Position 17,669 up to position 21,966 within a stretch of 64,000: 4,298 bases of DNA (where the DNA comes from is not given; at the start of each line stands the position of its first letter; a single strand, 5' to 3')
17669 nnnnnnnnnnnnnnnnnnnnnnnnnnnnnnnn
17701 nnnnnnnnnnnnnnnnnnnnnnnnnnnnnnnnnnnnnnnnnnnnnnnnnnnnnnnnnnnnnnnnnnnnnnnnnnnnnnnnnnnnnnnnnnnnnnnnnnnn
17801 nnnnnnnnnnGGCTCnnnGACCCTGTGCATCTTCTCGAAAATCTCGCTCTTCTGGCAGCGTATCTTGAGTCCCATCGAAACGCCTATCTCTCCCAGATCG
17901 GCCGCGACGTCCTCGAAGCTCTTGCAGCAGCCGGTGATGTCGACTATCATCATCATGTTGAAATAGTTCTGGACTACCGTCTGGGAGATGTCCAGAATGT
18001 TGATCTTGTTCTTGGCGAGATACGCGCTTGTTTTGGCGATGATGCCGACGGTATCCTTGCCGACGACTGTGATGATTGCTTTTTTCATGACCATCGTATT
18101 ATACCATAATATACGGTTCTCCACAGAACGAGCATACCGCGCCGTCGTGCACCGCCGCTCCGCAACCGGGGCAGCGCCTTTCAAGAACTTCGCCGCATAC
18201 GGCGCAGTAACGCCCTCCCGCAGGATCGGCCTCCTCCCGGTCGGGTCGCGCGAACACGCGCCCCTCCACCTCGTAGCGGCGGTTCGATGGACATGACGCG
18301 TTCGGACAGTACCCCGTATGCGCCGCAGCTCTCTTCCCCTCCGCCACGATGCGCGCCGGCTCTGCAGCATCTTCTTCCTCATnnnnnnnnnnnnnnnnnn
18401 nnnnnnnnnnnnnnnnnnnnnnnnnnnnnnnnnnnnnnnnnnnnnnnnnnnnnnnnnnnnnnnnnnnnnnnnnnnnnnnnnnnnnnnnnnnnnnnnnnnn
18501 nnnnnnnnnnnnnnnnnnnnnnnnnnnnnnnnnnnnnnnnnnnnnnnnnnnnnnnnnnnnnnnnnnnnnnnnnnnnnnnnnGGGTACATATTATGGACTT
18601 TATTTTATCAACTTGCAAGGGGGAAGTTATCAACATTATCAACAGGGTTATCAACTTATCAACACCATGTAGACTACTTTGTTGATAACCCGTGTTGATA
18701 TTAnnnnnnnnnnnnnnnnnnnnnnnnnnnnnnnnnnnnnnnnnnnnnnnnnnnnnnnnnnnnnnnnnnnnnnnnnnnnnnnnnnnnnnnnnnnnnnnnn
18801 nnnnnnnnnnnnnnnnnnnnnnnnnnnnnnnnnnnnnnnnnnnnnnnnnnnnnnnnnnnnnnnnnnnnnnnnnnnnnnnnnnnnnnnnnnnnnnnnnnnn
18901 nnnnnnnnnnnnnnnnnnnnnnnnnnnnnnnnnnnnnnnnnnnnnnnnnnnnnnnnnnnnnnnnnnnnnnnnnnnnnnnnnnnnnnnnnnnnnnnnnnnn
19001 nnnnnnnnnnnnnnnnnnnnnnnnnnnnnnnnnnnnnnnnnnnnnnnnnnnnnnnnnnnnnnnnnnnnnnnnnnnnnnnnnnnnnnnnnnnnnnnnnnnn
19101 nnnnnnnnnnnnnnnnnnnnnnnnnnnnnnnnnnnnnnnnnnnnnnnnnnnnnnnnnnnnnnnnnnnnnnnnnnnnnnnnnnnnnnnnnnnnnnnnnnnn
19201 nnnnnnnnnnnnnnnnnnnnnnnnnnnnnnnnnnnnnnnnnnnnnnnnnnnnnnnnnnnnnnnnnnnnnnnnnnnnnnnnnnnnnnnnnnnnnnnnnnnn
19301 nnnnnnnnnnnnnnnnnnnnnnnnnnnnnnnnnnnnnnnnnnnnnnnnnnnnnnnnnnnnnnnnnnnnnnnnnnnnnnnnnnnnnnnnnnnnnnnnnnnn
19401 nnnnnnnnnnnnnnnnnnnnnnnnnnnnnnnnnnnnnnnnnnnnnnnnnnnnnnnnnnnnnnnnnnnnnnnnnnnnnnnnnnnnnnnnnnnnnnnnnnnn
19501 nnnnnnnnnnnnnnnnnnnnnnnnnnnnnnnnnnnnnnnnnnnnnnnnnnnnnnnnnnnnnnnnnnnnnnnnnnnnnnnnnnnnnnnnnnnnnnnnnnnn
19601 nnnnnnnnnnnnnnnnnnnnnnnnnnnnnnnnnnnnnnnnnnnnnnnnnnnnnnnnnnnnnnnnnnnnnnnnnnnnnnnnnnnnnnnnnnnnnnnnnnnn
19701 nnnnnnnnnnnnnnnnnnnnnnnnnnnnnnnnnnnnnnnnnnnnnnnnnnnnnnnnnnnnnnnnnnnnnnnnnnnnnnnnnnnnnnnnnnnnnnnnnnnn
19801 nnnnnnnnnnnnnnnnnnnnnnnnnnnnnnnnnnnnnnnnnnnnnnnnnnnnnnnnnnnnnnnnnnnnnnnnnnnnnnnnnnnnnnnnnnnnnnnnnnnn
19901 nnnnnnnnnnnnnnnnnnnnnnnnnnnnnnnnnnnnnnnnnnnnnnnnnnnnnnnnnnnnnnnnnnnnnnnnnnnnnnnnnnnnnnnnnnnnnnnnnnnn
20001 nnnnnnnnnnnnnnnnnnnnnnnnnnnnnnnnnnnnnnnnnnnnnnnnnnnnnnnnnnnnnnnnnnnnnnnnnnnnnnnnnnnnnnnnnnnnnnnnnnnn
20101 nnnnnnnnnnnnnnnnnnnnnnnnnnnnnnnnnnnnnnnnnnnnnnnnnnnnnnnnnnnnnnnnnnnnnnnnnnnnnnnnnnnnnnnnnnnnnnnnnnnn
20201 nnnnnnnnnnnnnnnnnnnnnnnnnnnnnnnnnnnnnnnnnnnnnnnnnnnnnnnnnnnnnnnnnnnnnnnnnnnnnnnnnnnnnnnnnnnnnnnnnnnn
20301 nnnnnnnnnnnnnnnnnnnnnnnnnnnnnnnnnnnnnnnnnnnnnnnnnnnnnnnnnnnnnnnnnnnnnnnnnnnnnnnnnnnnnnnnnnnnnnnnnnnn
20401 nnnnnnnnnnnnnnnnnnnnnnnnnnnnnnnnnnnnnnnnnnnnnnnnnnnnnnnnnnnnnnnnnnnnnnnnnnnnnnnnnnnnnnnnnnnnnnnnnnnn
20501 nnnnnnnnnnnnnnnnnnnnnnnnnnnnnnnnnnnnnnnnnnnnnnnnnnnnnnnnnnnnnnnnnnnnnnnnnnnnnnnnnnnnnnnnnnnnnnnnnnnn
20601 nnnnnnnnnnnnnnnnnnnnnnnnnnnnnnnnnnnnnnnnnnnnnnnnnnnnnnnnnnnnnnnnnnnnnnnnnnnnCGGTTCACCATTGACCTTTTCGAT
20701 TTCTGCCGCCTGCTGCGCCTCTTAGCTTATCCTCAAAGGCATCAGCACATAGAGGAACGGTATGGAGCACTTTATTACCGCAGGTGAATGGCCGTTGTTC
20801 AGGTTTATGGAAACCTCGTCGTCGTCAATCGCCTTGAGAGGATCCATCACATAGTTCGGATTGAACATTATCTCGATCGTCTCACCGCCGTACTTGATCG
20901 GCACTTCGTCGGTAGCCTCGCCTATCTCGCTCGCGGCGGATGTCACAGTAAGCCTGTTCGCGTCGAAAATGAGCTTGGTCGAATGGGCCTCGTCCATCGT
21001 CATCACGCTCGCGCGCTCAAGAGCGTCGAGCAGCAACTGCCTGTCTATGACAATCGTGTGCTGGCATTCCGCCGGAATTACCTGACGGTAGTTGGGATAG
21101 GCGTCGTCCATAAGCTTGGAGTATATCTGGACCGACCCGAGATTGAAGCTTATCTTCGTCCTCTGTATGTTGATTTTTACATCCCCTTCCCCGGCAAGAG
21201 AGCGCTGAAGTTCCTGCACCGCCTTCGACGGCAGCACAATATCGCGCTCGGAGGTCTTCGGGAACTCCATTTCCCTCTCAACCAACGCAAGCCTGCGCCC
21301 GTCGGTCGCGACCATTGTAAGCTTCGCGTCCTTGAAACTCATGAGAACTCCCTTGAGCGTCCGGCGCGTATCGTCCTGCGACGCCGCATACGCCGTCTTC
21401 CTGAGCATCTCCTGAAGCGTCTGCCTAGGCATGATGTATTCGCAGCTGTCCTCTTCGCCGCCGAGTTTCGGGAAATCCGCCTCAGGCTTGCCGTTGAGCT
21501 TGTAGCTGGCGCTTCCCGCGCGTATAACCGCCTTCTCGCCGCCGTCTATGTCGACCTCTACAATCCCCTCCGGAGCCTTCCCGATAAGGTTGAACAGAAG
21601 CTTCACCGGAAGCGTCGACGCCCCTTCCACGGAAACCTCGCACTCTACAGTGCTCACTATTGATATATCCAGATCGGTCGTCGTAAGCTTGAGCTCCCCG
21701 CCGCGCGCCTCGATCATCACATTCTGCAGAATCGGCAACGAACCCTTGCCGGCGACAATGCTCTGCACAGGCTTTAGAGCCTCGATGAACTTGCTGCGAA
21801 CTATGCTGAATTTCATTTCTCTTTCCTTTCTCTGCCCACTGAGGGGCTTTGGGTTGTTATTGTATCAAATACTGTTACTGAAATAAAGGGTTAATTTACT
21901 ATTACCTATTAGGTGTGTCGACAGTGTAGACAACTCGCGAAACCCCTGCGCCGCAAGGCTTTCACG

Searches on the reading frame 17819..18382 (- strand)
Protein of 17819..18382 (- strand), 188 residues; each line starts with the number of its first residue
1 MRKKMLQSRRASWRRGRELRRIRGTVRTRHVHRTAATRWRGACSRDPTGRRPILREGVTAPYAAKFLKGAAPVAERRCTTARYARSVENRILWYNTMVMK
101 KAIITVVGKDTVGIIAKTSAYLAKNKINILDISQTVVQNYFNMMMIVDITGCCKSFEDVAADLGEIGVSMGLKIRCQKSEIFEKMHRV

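Call 14: search_protein_families(library=pfam, proteins=[window:17819-18382:-], max_evalue=0.01)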
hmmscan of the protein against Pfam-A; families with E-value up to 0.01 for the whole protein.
window:17819-18382:- (188 aa): 5 families
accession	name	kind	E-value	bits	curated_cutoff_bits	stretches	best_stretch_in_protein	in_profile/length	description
PF13740.12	ACT_6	-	1.1e-10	41.7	23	1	103-177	4-76/76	ACT domain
PF01842.31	ACT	-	3.2e-08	33.6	27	1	103-166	2-64/66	ACT domain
PF13840.12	ACT_7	-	6.5e-05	23.1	27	1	103-136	8-44/65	ACT domain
PF13291.12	ACT_4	-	0.0058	17.7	27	1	103-149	8-56/80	ACT domain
PF22468.2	ACT_9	-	0.0074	16.5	27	0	104-135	1-35/61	ACT domain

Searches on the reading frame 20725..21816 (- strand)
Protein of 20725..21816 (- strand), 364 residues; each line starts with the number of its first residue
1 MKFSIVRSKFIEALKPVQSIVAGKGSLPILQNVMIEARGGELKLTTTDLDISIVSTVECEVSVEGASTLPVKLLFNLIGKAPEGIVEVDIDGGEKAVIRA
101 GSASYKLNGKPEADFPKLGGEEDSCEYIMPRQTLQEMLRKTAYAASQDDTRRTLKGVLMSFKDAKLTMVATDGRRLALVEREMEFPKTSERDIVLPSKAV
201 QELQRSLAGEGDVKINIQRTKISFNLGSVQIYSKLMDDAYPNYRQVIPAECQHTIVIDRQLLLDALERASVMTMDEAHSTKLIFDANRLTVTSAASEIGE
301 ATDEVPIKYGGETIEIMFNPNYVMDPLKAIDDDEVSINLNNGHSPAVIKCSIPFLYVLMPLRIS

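Call 13: search_protein_families(library=pfam, proteins=[window:20725-21816:-], max_evalue=0.01)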
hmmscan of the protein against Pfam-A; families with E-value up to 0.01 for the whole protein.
window:20725-21816:- (364 aa): 3 families
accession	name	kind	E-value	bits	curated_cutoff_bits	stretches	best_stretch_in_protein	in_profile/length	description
PF00712.24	DNA_pol3_beta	-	3.5e-34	118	24.4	2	1-118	1-119/120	DNA polymerase III beta subunit, N-terminal domain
PF02767.21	DNA_pol3_beta_2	-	9e-27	94.1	27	1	130-242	3-116/116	DNA polymerase III beta subunit, central domain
PF02768.20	DNA_pol3_beta_3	-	2.1e-24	86.1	27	1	244-349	1-106/121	DNA polymerase III beta subunit, C-terminal domain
